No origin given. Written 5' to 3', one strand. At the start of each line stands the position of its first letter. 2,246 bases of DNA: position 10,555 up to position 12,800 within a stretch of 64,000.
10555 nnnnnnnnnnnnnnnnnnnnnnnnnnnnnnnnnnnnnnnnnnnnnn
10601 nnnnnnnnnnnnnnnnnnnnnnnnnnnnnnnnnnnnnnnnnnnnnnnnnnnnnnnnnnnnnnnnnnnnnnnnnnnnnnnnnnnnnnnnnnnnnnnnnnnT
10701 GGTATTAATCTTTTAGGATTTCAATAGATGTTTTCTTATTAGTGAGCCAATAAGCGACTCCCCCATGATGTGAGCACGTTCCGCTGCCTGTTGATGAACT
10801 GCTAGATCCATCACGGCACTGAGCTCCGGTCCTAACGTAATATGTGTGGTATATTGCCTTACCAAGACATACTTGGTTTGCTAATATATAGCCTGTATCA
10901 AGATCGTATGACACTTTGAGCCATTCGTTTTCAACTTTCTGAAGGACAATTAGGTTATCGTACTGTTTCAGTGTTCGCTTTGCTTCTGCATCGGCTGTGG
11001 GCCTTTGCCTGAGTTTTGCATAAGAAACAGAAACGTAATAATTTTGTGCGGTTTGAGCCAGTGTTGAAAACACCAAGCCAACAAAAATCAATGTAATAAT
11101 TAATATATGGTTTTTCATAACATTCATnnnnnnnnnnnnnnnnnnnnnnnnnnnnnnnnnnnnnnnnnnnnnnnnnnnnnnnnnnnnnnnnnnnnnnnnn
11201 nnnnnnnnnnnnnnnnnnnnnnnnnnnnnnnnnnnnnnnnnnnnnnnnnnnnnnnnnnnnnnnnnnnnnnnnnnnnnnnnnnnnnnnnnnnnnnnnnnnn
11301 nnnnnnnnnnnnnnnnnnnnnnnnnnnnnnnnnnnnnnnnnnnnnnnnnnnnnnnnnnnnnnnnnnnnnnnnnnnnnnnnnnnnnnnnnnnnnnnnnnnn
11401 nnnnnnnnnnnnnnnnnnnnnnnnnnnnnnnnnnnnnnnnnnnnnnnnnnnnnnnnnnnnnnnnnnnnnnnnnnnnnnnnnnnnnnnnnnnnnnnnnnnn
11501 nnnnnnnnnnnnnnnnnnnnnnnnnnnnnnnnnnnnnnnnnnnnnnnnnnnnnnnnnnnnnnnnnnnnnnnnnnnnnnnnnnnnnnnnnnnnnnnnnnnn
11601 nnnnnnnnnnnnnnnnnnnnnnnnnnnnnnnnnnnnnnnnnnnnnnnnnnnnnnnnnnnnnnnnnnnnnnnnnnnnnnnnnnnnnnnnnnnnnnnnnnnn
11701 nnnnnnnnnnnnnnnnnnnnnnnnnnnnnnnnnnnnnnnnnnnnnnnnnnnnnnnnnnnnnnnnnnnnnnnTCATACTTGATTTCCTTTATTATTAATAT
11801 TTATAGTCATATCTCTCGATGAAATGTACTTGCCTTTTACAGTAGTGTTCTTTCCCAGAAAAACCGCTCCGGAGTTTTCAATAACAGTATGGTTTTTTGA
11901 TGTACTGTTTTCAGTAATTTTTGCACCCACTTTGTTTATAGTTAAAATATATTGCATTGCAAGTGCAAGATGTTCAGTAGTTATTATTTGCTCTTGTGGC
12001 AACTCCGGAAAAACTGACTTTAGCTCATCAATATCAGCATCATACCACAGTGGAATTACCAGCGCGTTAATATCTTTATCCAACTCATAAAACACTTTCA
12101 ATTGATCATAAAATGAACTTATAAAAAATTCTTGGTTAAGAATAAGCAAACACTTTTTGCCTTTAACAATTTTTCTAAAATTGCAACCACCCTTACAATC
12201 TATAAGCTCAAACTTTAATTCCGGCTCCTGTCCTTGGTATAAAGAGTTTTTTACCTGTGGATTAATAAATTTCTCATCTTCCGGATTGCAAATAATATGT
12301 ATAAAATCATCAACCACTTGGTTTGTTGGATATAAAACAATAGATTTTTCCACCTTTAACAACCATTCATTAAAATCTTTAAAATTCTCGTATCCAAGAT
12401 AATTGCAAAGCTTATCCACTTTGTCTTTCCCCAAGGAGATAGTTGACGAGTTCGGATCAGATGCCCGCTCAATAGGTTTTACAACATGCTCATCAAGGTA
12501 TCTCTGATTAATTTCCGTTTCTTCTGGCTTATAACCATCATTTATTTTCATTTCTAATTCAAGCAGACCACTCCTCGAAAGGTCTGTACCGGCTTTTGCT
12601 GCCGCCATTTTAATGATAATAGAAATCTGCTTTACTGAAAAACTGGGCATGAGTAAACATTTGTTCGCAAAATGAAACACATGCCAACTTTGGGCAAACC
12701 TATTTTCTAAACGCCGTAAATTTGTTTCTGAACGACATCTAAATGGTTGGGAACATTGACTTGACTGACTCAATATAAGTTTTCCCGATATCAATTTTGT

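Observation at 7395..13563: Four copies of a 30-nt element with 9-bp direct repeats and a 12-bp spacer (LytTR-box architecture) split the minus-strand gene block into four units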

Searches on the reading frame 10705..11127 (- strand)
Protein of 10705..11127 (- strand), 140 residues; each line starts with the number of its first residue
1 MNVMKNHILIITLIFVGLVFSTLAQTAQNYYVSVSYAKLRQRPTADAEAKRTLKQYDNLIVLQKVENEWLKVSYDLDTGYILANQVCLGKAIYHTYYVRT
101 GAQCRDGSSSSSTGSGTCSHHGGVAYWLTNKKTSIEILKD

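Call 7: search_protein_families(library=pfam, proteins=[window:10705-11127:-], max_evalue=0.01)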
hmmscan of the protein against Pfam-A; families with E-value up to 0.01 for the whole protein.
window:10705-11127:- (140 aa): 2 families
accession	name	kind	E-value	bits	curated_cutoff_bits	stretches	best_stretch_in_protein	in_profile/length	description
PF12587.13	DUF3761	-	4.1e-07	30.8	29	1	101-127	54-81/82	Protein of unknown function (DUF3761)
PF08239.17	SH3_3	-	1.1e-06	29.2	27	1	36-83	2-50/54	Bacterial SH3 domain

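Call 20: search_protein_families(library=ncbifam, proteins=[window:10705-11127:-], max_evalue=0.01)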
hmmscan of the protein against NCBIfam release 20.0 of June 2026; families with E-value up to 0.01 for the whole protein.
window:10705-11127:- (140 aa): 4 families
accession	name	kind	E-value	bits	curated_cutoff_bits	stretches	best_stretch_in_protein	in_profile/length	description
NF040670.1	wall_bind_EntA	exception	4.6e-05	23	560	1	20-82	75-137/291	cell wall-binding protein EntA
NF040675.1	wall_bind_EntD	exception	0.00021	20.6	590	1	24-82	79-137/310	cell wall-binding protein EntD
NF040677.1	wall_bind_EntC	exception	0.0011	17.9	770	1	24-83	80-139/422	cell wall-binding protein EntC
NF040678.1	EntFM_CwpFM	equivalog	0.0029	16.7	720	1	22-90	126-193/430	enterotoxin EntFM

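Call 21: search_protein_families(library=padloc, proteins=[window:10705-11127:-], max_evalue=0.01)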
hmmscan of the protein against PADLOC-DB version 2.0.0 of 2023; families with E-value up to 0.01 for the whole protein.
window:10705-11127:- (140 aa): 0 families

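Call 34: search_protein_families(library=phrogs, proteins=[window:10705-11127:-], max_evalue=0.01)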
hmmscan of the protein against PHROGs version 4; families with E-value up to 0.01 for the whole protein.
window:10705-11127:- (140 aa): 1 family
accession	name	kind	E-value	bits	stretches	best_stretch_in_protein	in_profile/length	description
phrog_33096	-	unknown function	0.00057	20.3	1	21-85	189-254/256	-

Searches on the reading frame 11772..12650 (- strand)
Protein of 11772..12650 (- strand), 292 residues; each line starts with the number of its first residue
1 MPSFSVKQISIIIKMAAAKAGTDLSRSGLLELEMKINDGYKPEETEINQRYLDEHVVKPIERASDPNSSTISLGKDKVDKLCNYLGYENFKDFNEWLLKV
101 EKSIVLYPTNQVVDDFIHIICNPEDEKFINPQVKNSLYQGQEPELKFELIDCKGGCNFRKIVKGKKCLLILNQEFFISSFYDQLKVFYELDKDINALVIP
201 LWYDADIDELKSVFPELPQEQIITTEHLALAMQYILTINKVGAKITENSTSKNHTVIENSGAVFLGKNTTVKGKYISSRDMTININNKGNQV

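Call 8: search_protein_families(library=pfam, proteins=[window:11772-12650:-], max_evalue=0.01)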
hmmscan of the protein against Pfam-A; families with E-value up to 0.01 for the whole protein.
window:11772-12650:- (292 aa): 0 families

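Call 20: search_protein_families(library=ncbifam, proteins=[window:11772-12650:-], max_evalue=0.01)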
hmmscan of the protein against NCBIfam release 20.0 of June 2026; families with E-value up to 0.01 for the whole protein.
window:11772-12650:- (292 aa): 0 families

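Call 21: search_protein_families(library=padloc, proteins=[window:11772-12650:-], max_evalue=0.01)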
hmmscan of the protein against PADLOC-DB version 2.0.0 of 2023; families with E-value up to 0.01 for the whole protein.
window:11772-12650:- (292 aa): 0 families

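Call 34: search_protein_families(library=phrogs, proteins=[window:11772-12650:-], max_evalue=0.01)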
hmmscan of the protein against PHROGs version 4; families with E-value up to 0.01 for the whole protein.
window:11772-12650:- (292 aa): 0 families

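Call 64: find_homologous_proteins(query=window:11772-12650:-, max_evalue=0.001)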
Query window:11772-12650:- (292 aa): 4 proteins with E <= 0.001 among 1224 candidates.
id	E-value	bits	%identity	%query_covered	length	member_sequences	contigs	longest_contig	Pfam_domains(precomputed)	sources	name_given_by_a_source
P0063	9.3e-191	650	100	100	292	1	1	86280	-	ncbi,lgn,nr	ncbi:hypothetical protein GC194_04450 [bacterium]|nr:hypothetical protein [bacterium]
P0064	5.7e-32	130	31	100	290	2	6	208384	-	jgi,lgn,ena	-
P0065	8.0e-30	122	30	98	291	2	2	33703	-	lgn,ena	-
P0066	2.8e-27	114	30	95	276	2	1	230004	-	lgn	-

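Call 65: find_encoding_contigs(protein=P0066, flank=10000, max_places=2)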
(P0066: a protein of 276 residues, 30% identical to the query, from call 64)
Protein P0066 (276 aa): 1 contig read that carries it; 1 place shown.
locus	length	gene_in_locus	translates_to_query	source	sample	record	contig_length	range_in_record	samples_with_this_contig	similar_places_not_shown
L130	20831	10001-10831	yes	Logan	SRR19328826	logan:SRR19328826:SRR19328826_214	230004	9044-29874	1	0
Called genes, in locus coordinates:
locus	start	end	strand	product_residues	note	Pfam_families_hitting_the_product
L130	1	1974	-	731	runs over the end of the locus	PF17874:TPR_MalT (weak), PF13424:TPR_12, PF13374:TPR_10 (weak), PF00515:TPR_1 (weak), PF13424:TPR_12, PF07536:HWE_HK (weak), PF07568:HisKA_2, PF02518:HATPase_c, +6 more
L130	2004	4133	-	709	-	PF28559:TPR_SusR (faint), PF00515:TPR_1 (faint), PF07719:TPR_2 (faint), PF13424:TPR_12, PF07536:HWE_HK, PF07568:HisKA_2, PF13581:HATPase_c_2 (weak), PF02518:HATPase_c, +9 more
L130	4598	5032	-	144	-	-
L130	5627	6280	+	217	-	PF00072:Response_reg, PF04397:LytTR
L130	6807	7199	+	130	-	PF13620:CarboxypepD_reg, PF17802:SpaA (weak), PF17210:SdrD_B (weak)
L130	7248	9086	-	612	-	PF17874:TPR_MalT (faint), PF00515:TPR_1 (faint), PF07719:TPR_2 (faint), PF13424:TPR_12 (weak), PF07568:HisKA_2, PF13581:HATPase_c_2 (weak), PF02518:HATPase_c (weak)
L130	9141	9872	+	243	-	PF00072:Response_reg, PF04397:LytTR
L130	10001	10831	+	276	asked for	-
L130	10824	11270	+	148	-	PF11605:Vps36_ESCRT-II (weak)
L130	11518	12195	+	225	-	-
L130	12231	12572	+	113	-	PF05154:TM2 (weak)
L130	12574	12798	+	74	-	-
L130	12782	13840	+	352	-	-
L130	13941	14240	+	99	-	PF01844:HNH (weak)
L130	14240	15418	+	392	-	-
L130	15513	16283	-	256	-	-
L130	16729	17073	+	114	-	-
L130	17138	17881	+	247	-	PF00072:Response_reg, PF04397:LytTR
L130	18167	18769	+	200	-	PF01582:TIR (weak), PF13676:TIR_2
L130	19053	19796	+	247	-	PF00072:Response_reg, PF04397:LytTR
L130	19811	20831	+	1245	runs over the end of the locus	PF07494:Reg_prop (faint), PF07495:Y_Y_Y (faint), PF07568:HisKA_2 (weak), PF02518:HATPase_c (weak)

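Call 76: predict_structure(alignment_id=A3)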
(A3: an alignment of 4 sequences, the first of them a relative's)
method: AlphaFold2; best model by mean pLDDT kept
length: 292 residues; sequences in the alignment: 4
mean_pLDDT: 51.5   pTM: 0.47
mean pLDDT of the five models: 51.5, 50.9, 46.9, 40.5, 40.4
residues with pLDDT >= 90: 3; 70-90: 73; 50-70: 32; < 50: 184
segments of 3 or more residues with pLDDT < 50: 105-168, 171-196, 200-230, 232-292
pLDDT, mean of each block of 10 residues (from residue 1): 78 69 76 81 75 87 73 87 82 70 47 43 38 28 27 36 46 40 40 48 44 41 46 43 27 26 31 36 34 32
secondary structure, 60 per line:
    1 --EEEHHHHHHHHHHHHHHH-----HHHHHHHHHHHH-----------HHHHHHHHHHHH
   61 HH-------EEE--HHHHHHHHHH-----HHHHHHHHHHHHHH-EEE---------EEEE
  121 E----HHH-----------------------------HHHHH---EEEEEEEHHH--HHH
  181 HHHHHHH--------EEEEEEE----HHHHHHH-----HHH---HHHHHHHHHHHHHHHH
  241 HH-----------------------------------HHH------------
elements in order: E3-5 H6-20 H26-37 H49-62 E70-72 H75-84 H90-103 E105-107 E117-121 H158-162 E166-172 H178-187 E196-202 H207-213 H225-242

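Call 79: fold_search(model_id=the predicted structure, library=pdb)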
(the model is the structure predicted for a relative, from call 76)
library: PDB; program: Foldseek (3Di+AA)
matches with E <= 10: 88; with E <= 0.001: 0
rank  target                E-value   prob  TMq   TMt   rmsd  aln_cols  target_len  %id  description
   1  7zub_C                7.9e-01  0.02  0.08  0.08  18.4       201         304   12  Cryo-EM structure of the indirubin-bound Hsp90-XAP2-AHR complex (released 2022-11-23)
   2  6bcg_A                1.2e+00  0.05  0.09  0.10  13.6        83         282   14  I-LtrI A28G bound to cognate substrate (pre-cleavage complex) (released 2018-10-24)
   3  5zcy                  1.7e+00  0.06  0.08  0.21  12.5        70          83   16  Crystal structure of archaeal translation initiation factor 1 at 1.5 Angstroms resolution (released 2018-05-02)
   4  5b0u_A                1.9e+00  0.11  0.09  0.14   5.6        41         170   15  Crystal structure of the mutated 19 kDa protein of Oplophorus luciferase (nanoKAZ) (released 2016-01-13)
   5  9z8k_B                2.0e+00  0.05  0.12  0.12  13.0       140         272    7  Crystal Structure of serine/threonine-protein kinase (AEK1) from Trypanosoma brucei (released 2025-11-26)
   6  8ppt_B                2.4e+00  0.05  0.18  0.05  17.2       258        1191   10  Pyrococcus abyssi DNA polymerase D (PolD) in its editing mode bound to a primer/template substrate containing a mismat (released 2023-12-20)
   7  5b0u_B                2.6e+00  0.10  0.09  0.14   5.7        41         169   15  Crystal structure of the mutated 19 kDa protein of Oplophorus luciferase (nanoKAZ) (released 2016-01-13)
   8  5ijl                  2.7e+00  0.07  0.20  0.07  17.2       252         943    8  D-family DNA polymerase - DP2 subunit (catalytic subunit) (released 2016-08-31)
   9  7sny                  2.9e+00  0.06  0.08  0.14   6.8        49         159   14  2.10A Resolution Structure of NanoBiT Complementation Reporter Large Subunit LgBiT (released 2022-11-16)
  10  9z8k_A                2.9e+00  0.02  0.10  0.11  15.6       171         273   10  Crystal Structure of serine/threonine-protein kinase (AEK1) from Trypanosoma brucei (released 2025-11-26)
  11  5xki_B                2.9e+00  0.02  0.14  0.15  20.5       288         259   10  Crystal structure of baculoviral sulfhydryl oxidase AcP33 (wide type) (released 2017-09-20)
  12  4yis_B                3.1e+00  0.02  0.13  0.13  14.2       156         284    9  Crystal Structure of LAGLIDADG Meganuclease I-CpaMI Bound to Uncleaved DNA (released 2016-03-23)
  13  5u9j_A                3.2e+00  0.01  0.09  0.14  14.8       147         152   14  Crystal structure of the FKBP domain of human aryl hydrocarbon receptor-interacting protein-like 1 (AIPL1) complexed w (released 2017-07-26)
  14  6bcg_D                3.4e+00  0.02  0.09  0.09  13.6        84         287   14  I-LtrI A28G bound to cognate substrate (pre-cleavage complex) (released 2018-10-24)
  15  6t8h_B                3.6e+00  0.08  0.20  0.06  16.1       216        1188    8  Cryo-EM structure of the DNA-bound PolD-PCNA processive complex from P. abyssi (released 2020-03-04)
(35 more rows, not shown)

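Call 88: search_protein_representatives(alignment_id=A3)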
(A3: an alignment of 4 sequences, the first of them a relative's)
Query: 4 sequences, 291 profile positions. Proteins with E-value up to 0.001 (for the whole library): 80; up to 1e-10: 41; up to 1e-30: 5. The best 80 are listed.
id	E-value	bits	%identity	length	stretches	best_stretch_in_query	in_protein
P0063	2.3e-132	457.1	-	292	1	1-291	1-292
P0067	6.2e-99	347.4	-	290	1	1-290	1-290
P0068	1.4e-77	277.3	-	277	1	15-287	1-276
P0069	2.2e-71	256.9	-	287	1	1-287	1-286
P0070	2.9e-47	177.7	-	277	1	1-287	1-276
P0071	4.3e-30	121.4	-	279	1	1-288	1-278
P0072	2.4e-29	118.9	-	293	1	1-287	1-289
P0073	3.6e-29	118.4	-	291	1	1-286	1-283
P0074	8.8e-29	117.1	-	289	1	1-289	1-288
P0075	4.7e-28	114.7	-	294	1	1-287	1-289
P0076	1.6e-26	109.7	-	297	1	1-288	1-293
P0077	1.3e-25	106.7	-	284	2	1-186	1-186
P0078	4.5e-25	104.9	-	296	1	1-289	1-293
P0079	3.2e-24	102.1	-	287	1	1-287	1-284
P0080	4.3e-24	101.7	-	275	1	1-287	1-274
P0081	4.0e-22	95.2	-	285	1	1-288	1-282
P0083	1.3e-20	90.2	-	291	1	1-286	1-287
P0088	1.6e-17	80.1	-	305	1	1-286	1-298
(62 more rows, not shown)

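Call 89: find_encoding_contigs(protein=P0071, flank=6000, max_places=2)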
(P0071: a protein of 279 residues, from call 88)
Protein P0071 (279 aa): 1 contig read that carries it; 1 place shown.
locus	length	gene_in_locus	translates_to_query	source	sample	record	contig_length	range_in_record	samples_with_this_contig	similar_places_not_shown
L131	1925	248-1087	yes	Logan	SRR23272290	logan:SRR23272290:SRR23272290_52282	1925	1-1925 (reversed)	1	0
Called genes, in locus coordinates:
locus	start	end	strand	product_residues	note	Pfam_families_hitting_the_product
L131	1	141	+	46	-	?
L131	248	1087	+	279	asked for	-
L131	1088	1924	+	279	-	?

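Call 92: list_cluster_members(proteins=[P0072, P0073, P0074, P0075, P0076, P0078, P0079, P0081, P0083, P0088])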
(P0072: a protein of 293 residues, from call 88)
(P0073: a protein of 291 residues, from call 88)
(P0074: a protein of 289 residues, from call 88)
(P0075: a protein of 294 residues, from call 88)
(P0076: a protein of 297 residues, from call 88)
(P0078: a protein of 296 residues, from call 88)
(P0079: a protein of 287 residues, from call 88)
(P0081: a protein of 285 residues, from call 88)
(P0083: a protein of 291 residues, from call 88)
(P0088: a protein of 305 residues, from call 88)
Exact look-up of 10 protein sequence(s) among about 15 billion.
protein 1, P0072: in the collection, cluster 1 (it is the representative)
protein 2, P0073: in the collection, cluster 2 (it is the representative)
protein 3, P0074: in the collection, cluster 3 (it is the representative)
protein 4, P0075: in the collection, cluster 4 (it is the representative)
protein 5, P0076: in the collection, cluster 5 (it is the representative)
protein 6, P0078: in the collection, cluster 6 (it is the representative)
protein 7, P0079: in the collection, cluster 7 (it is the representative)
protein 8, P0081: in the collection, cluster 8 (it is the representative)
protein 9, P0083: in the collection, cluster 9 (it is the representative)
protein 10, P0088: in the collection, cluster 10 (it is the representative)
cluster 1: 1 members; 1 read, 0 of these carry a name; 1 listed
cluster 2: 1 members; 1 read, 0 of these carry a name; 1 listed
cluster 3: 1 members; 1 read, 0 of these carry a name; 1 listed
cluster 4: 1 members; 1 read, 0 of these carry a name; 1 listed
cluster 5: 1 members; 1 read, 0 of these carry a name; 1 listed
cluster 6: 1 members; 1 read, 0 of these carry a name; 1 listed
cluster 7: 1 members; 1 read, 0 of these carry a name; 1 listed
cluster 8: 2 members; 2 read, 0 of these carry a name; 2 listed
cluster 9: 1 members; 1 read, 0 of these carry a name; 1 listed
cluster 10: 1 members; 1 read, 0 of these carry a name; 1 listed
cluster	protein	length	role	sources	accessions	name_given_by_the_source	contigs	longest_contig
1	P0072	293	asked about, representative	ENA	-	-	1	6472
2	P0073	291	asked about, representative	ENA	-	-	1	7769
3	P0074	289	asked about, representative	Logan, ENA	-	-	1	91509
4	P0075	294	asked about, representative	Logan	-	-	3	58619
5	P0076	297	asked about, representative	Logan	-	-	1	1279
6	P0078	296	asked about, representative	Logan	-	-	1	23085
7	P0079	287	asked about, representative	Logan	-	-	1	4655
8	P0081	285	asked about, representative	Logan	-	-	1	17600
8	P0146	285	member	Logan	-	-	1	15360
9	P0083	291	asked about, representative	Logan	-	-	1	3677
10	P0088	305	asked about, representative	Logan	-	-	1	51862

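Call 93: find_encoding_contigs(protein=P0074, flank=8000, max_places=1)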
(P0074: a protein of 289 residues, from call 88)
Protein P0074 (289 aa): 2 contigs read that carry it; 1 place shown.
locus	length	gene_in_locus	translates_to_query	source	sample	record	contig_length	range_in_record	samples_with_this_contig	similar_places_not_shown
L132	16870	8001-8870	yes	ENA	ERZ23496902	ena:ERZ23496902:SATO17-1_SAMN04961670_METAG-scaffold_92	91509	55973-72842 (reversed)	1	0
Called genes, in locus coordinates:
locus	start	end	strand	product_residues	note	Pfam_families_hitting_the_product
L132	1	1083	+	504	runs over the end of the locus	PF03703:bPH_2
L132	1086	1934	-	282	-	PF17827:PrmC_N, PF05175:MTS, PF06325:PrmA (weak), PF13847:Methyltransf_31, PF08241:Methyltransf_11 (weak), PF08242:Methyltransf_12, PF13649:Methyltransf_25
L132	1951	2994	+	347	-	PF00383:dCMP_cyt_deam_1, PF14437:MafB19-deam (weak), PF01872:RibD_C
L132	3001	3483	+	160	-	PF13185:GAF_2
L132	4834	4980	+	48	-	-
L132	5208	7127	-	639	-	PF24885:TPR_NPHP3, PF13424:TPR_12, PF00515:TPR_1 (weak), PF13374:TPR_10 (weak), PF13424:TPR_12 (weak), PF07568:HisKA_2, PF13581:HATPase_c_2 (weak), PF02518:HATPase_c, +3 more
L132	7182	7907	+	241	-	PF00072:Response_reg, PF04397:LytTR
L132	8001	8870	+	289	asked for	-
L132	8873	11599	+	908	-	-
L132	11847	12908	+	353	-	PF13588:HSDR_N_2, PF04313:HSDR_N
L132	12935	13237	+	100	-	-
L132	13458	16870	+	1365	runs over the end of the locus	PF13395:HNH_4, PF18541:RuvC_III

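Call 94: find_encoding_contigs(protein=P0088, flank=8000, max_places=1)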
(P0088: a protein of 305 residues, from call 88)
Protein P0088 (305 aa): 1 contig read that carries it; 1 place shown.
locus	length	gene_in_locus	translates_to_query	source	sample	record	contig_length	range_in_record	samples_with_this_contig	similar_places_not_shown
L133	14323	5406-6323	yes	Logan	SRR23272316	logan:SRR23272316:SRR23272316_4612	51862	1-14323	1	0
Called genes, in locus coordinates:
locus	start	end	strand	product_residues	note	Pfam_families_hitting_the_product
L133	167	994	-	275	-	PF13431:TPR_17 (faint), PF13174:TPR_6 (faint), PF07719:TPR_2 (faint), PF13181:TPR_8 (faint), PF13424:TPR_12 (faint), PF13428:TPR_14 (faint), PF14559:TPR_19 (faint)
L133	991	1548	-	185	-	-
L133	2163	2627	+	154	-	PF13620:CarboxypepD_reg, PF13715:CarbopepD_reg_2, PF17210:SdrD_B (weak)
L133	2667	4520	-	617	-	PF00515:TPR_1 (faint), PF07719:TPR_2 (faint), PF13176:TPR_7 (faint), PF13374:TPR_10 (faint), PF13432:TPR_16 (faint), PF13181:TPR_8 (faint), PF13424:TPR_12, PF07568:HisKA_2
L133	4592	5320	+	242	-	PF00072:Response_reg, PF04397:LytTR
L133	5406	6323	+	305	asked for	-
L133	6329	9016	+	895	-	-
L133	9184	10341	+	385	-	-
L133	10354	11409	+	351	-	PF13588:HSDR_N_2, PF04313:HSDR_N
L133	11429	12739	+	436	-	-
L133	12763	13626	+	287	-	-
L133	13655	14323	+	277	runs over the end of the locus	PF01223:Endonuclease_NS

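Call 98: search_solved_structures(query=A5, max_evalue=1)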
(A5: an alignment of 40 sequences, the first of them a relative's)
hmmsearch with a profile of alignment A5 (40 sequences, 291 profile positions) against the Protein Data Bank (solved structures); distinct sequences matched with E-value up to 1: 4.
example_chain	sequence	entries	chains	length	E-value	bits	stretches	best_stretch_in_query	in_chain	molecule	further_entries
2l82_A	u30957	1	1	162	0.065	16.2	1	101-213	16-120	DESIGNED PROTEIN OR32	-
4lqc_A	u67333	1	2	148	0.079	15.9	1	111-222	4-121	TcpB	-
4c7m_A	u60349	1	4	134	0.082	15.9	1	115-221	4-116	Toll/interleukin-1 receptor domain-containing protein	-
4j29_A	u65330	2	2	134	0.21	14.5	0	109-163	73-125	Engineered Protein OR258 | DE NOVO DESIGNED PROTEIN OR258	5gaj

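Call 99: search_protein_families(library=pfam, alignment_id=A5, max_evalue=0.01)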
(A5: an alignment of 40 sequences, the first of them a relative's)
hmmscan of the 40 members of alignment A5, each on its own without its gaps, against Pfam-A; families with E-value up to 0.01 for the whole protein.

A. member 1, P0063 (292 aa): 0 families

B. families by the number of members that match (of 40 scanned): 4 families
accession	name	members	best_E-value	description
PF13791.11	Sigma_reg_C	1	0.0009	Sigma factor regulator C-terminal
PF15175.11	SPATA24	1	0.0022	Spermatogenesis-associated protein 24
PF05873.17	Mt_ATP-synt_D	1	0.0031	ATP synthase D chain, mitochondrial (ATP5H)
PF04381.17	RdgC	1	0.0052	Putative exonuclease, RdgC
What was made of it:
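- Tried and rejected: Pfam on 40 p29x members gave nothing (call 99).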
